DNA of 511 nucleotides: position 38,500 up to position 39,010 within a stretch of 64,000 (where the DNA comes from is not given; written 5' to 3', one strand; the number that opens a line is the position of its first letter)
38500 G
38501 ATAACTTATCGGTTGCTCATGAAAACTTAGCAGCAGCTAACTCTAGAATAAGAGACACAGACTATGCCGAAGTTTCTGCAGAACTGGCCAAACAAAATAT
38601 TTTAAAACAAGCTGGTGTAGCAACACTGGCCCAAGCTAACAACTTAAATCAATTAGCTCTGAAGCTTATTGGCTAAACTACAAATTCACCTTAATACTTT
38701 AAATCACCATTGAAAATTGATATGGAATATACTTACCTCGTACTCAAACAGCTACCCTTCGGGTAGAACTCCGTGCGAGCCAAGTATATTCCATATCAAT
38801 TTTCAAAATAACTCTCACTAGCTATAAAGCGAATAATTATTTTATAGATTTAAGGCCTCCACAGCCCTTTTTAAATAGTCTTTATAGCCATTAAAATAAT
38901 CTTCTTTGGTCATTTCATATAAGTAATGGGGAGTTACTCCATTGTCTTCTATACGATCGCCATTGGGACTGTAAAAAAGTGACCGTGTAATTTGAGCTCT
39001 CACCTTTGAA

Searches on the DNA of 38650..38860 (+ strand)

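Call 59: search_rna_families(source=window, start=38650, end=38860, threshold=evalue, max_evalue=10, show_alignments=3)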
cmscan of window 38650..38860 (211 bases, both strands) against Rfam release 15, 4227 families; matches with E-value up to 10: 8.
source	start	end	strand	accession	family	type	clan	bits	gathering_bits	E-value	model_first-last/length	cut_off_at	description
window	38710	38806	+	RF04049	MIR7127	Gene; miRNA;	-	27.8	100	0.0014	1-132/132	no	MIR7127 microRNA precursor family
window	38709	38808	-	RF03350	mir-3851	Gene; miRNA;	-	21.6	106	0.1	1-94/94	no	mir-3851 microRNA precursor family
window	38707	38848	-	RF01606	plasmodium_snoR31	Gene; snRNA; snoRNA; HACA-box;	-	20.8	60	1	1-145/145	no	small nucleolar RNA snoR31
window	38710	38806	-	RF04228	MIR6140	Gene; miRNA;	-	19.6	140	0.19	1-165/165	no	MIR6140 microRNA precursor family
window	38722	38794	+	RF03622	mir-731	Gene; miRNA;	-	17.4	70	0.95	1-90/90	no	mir-731 microRNA precursor family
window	38782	38860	+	RF02053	STnc430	Gene; sRNA;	-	16.2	47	2.7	1-81/162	3'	Enterobacterial sRNA STnc430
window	38685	38715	-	RF01605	plasmodium_snoR30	Gene; snRNA; snoRNA; CD-box;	-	15.6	43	9.6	1-74/74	no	small nucleolar RNA snoR30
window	38697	38751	-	RF02087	Yar_3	Gene; lncRNA;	-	8.5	50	6.5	1-67/67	no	Yellow-achaete intergenic RNA conserved region 3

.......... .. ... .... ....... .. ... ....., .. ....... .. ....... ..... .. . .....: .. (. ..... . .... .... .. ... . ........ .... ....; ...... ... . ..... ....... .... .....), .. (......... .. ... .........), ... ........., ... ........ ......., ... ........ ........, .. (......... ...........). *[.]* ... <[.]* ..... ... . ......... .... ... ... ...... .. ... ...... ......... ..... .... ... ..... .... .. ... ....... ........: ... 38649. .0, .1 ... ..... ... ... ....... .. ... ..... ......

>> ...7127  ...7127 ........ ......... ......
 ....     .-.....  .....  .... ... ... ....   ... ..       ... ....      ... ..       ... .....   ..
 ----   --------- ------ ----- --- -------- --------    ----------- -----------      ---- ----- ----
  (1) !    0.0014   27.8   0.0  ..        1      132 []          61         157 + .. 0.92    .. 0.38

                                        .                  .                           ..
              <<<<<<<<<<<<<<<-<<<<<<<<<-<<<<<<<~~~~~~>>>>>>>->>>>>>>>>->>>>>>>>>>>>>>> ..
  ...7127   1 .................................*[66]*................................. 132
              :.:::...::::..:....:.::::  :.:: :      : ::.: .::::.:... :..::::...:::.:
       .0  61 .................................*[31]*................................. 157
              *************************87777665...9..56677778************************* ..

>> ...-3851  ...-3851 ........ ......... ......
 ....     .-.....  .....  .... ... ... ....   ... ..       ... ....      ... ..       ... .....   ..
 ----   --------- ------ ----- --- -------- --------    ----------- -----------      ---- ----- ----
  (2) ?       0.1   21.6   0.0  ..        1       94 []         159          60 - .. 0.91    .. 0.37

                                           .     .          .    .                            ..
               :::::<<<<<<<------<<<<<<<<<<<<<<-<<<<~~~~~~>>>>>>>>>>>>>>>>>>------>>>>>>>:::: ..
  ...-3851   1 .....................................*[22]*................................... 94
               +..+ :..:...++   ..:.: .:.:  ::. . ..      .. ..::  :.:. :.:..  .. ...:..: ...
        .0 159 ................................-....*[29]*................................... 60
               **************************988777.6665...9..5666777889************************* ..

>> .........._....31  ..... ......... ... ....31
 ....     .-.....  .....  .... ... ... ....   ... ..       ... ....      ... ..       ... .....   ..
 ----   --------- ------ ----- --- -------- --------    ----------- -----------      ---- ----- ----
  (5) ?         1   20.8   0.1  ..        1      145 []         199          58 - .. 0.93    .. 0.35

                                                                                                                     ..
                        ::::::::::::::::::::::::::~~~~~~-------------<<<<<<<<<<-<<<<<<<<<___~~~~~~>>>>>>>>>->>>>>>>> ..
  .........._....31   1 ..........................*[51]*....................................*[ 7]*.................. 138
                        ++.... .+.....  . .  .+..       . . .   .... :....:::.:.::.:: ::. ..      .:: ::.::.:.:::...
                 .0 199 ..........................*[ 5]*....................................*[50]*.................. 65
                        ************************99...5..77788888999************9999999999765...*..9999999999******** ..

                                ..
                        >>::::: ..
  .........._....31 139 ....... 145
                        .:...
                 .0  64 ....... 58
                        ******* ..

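Call 106: build_rna_model(alignment_id=A6, structure=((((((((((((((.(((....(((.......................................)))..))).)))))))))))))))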
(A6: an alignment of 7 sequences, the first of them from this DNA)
Model R3 built from alignment A6 (7 sequences, 87 columns); structure: as given.
model positions 61; base pairs 20; branch points 0; effective number of sequences 5.25; information 0.916 bits per position. Calibrated on 0.2 Mb of random sequence (short: E-values are rough).
structure used (alignment columns):
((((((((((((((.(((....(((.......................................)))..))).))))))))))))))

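Call 107: search_with_rna_model(model_id=R3, source=window, filters=off, max_evalue=5)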
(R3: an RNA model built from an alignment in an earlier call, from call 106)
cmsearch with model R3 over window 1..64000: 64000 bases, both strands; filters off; matches with E-value up to 5: 7.
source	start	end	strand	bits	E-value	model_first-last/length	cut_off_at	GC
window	907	992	-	65.2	6.9e-15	1-61/61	no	0.51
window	38730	38786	+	61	9e-14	1-61/61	no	0.51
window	907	992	+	17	0.046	1-61/61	no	0.51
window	21035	21064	+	11.5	1.3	1-61/61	no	0.47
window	21035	21064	-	10.8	2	1-61/61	no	0.47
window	17030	17107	-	9.9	3.4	1-61/61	no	0.49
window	40396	40441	-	9.5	4.4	1-61/61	no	0.22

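Call 108: search_with_rna_model(model_id=R3, sources=[L002, L003, L007, L008, L009, L010, L012, L013, L014, L042, L045, L047, L051, L052, L015, L016, L017, L019, L022, L028], filters=default, max_evalue=1)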
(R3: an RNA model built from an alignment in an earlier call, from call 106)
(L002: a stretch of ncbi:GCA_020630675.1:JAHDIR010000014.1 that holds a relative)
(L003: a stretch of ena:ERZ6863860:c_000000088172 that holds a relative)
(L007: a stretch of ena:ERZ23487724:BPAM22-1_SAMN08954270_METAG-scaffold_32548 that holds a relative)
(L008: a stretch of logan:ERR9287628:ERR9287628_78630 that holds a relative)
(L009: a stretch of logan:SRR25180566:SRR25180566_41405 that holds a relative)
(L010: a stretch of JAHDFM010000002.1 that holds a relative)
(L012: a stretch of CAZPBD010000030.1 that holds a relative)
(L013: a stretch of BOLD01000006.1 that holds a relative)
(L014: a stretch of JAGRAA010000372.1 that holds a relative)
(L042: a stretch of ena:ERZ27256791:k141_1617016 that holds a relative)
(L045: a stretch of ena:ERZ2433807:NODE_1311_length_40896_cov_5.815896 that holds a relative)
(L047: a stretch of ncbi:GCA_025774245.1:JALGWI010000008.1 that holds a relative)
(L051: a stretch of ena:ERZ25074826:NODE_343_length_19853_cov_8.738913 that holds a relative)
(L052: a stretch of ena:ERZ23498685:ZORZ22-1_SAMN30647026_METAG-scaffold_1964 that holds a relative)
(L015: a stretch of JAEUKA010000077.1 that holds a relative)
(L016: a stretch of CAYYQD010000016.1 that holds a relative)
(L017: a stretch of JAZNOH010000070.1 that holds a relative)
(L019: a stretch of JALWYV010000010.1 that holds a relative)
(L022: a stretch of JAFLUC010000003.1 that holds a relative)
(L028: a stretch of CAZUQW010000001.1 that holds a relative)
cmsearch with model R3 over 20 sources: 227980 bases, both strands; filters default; matches with E-value up to 1: 4.
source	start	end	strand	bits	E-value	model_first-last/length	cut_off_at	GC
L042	9909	9969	-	78.4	8e-18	1-61/61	no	0.72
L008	2596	2652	-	68.1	4.3e-15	1-61/61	no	0.56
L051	1699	1764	+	65.6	2e-14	1-61/61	no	0.76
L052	9114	9179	+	65.6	2e-14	1-61/61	no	0.76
